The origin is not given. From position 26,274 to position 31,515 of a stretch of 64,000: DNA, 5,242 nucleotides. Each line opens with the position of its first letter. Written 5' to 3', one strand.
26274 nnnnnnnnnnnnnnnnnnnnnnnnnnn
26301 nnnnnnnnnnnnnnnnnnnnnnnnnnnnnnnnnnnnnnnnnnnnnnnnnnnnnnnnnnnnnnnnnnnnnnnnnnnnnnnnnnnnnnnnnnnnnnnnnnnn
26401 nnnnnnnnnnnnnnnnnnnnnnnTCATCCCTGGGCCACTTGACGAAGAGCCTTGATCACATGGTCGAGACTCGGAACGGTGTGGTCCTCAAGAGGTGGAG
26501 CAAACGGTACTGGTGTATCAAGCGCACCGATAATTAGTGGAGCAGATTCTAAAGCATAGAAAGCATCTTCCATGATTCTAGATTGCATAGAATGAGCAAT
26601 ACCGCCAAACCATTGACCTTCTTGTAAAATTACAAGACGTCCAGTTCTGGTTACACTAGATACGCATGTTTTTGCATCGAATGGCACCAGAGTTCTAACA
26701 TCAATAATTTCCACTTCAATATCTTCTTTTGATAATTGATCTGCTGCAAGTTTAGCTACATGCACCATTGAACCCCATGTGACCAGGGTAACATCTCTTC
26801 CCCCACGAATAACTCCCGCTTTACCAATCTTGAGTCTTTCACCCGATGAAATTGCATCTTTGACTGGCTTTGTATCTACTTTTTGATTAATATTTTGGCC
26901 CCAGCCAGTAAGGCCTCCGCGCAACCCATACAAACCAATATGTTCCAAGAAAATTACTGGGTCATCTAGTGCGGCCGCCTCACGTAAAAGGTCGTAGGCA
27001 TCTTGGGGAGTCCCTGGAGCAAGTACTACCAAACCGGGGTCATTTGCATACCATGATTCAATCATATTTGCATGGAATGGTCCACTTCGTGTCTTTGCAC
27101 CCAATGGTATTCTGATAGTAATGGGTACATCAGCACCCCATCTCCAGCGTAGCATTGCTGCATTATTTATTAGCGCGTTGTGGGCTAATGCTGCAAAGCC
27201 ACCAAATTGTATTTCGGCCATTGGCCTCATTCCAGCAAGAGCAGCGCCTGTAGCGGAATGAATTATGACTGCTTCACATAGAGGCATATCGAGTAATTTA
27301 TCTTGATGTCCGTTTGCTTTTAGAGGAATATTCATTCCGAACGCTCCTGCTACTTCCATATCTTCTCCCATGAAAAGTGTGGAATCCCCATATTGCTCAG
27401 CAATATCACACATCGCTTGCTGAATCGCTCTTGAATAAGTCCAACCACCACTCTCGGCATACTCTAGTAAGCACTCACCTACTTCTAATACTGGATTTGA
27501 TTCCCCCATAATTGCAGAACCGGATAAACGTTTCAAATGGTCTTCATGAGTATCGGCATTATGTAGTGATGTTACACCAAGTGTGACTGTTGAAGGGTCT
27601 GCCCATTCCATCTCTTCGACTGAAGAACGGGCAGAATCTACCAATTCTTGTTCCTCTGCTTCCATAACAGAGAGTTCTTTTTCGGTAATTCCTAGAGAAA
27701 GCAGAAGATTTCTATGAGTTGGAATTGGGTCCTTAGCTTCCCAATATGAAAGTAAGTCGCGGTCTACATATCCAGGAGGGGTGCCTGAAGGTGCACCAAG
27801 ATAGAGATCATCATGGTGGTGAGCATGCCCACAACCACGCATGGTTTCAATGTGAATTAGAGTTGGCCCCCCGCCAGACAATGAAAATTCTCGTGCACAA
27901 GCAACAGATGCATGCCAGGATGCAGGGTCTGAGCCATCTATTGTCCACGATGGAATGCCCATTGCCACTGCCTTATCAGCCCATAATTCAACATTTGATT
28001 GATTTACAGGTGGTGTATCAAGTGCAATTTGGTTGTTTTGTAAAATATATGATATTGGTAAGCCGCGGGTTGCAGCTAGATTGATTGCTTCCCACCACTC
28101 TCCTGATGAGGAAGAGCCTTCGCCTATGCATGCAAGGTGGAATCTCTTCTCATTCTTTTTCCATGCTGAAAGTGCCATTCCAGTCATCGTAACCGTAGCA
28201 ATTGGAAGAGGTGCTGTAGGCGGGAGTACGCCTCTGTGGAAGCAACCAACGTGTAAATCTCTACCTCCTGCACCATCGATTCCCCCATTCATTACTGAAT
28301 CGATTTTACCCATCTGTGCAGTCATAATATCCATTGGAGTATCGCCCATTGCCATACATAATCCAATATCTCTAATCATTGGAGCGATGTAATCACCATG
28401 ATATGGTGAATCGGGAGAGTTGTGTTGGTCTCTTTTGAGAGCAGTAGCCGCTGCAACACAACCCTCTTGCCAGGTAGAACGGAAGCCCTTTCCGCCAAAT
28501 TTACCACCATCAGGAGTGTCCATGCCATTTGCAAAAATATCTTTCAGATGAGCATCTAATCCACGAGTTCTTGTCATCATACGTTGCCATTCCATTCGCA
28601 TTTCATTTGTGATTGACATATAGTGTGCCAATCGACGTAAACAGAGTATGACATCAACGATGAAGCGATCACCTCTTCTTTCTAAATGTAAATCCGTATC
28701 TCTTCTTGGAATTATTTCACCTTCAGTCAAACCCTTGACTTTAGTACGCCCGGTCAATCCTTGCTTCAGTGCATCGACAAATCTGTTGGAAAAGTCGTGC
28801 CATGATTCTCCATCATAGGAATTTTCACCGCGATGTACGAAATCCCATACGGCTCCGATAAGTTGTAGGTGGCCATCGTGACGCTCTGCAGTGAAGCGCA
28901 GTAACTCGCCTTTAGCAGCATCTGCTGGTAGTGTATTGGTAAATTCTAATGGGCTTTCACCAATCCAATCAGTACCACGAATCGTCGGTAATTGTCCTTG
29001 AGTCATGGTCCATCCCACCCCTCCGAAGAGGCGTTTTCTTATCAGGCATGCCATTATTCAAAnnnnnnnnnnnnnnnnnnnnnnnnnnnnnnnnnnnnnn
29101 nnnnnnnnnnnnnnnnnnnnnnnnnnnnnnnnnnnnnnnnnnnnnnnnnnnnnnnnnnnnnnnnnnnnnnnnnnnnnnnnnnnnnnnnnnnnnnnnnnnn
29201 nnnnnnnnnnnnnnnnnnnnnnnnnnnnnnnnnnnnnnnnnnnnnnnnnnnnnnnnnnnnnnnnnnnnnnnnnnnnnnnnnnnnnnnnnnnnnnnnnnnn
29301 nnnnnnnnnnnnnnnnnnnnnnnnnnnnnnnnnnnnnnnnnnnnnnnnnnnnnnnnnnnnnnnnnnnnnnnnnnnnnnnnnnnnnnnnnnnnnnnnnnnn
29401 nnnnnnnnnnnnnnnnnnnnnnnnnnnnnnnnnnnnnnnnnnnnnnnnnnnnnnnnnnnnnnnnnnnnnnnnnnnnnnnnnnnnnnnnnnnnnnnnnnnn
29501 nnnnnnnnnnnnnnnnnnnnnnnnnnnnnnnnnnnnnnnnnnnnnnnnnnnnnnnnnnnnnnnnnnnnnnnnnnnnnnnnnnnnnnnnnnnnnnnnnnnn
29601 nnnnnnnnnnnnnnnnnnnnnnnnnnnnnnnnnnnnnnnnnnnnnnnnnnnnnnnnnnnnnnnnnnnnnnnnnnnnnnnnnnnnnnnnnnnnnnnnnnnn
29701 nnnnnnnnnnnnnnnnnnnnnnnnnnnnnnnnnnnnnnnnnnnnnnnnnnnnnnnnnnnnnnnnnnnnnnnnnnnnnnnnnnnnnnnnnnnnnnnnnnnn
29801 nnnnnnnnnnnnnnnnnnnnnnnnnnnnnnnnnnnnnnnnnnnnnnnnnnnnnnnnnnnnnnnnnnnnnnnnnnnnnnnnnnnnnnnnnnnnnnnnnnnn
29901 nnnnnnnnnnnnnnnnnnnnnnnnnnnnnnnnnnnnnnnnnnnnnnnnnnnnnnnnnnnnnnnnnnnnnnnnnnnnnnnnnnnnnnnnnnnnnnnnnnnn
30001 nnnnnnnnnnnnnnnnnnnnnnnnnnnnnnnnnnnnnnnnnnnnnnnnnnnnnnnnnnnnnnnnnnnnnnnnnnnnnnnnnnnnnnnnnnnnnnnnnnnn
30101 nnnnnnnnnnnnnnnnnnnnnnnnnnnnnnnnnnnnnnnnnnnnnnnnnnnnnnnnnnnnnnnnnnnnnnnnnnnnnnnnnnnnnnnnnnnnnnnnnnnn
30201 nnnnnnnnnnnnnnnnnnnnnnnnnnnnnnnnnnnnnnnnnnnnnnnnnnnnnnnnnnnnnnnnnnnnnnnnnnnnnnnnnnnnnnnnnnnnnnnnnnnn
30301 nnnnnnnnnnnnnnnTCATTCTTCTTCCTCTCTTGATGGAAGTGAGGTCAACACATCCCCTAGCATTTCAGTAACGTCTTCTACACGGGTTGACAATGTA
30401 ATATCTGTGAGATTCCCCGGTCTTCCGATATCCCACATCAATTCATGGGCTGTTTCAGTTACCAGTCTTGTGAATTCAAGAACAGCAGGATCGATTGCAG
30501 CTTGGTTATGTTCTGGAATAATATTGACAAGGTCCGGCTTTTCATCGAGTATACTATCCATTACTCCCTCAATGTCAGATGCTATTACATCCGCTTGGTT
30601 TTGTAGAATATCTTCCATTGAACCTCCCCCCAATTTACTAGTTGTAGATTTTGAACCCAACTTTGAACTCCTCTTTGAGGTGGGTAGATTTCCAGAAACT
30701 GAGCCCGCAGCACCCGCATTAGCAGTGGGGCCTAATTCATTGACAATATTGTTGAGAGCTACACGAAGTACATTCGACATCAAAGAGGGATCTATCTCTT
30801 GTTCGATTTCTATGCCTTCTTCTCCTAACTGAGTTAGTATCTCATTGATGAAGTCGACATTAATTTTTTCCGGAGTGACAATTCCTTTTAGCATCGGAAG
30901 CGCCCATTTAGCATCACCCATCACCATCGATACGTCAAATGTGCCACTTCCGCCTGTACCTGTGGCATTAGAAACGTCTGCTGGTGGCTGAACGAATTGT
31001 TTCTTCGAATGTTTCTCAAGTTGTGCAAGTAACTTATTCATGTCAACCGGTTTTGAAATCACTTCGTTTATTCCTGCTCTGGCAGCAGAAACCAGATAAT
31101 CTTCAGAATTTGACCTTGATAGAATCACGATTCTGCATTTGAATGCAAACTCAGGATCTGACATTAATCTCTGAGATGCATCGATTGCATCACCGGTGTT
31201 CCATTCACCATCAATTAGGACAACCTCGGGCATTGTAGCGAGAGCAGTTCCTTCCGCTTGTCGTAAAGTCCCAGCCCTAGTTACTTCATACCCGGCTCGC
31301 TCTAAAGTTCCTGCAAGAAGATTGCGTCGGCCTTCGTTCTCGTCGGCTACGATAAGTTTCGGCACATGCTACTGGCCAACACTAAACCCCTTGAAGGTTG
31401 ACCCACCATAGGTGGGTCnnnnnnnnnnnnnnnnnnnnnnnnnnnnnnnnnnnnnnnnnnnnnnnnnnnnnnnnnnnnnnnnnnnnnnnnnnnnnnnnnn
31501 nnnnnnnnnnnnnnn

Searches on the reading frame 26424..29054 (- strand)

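Call 45: search_protein_families(library=pfam, proteins=[window:26424-29054:-], max_evalue=0.0001)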
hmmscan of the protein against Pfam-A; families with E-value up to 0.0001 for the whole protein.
window:26424-29054:- (876 aa): 3 families
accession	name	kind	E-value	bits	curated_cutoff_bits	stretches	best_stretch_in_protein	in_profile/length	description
PF00676.26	E1_dh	-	2.6e-34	119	22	1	220-483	46-295/300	Dehydrogenase E1 component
PF02780.25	Transketolase_C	-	2.6e-31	108.6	25.9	1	744-866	1-124/124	Transketolase, C-terminal domain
PF02779.29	Transket_pyr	-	8.3e-22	78.1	27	1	539-709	4-172/174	Transketolase, pyrimidine binding domain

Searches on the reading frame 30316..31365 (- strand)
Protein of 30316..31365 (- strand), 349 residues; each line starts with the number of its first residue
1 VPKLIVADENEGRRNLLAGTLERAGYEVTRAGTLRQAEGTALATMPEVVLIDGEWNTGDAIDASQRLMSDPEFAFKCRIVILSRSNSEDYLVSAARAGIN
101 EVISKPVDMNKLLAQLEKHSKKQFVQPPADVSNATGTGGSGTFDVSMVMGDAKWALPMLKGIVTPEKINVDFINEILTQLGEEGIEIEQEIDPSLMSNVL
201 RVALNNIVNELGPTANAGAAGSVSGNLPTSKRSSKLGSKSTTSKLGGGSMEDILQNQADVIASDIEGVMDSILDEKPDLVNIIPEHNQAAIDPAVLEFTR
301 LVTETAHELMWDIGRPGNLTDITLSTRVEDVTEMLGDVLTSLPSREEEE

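Call 45: search_protein_families(library=pfam, proteins=[window:30316-31365:-], max_evalue=0.0001)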
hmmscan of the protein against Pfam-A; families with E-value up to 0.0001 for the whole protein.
window:30316-31365:- (349 aa): 1 family
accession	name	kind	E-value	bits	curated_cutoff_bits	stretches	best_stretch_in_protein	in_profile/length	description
PF00072.30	Response_reg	-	4.2e-12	46.7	30.2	1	5-116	2-110/111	Response regulator receiver domain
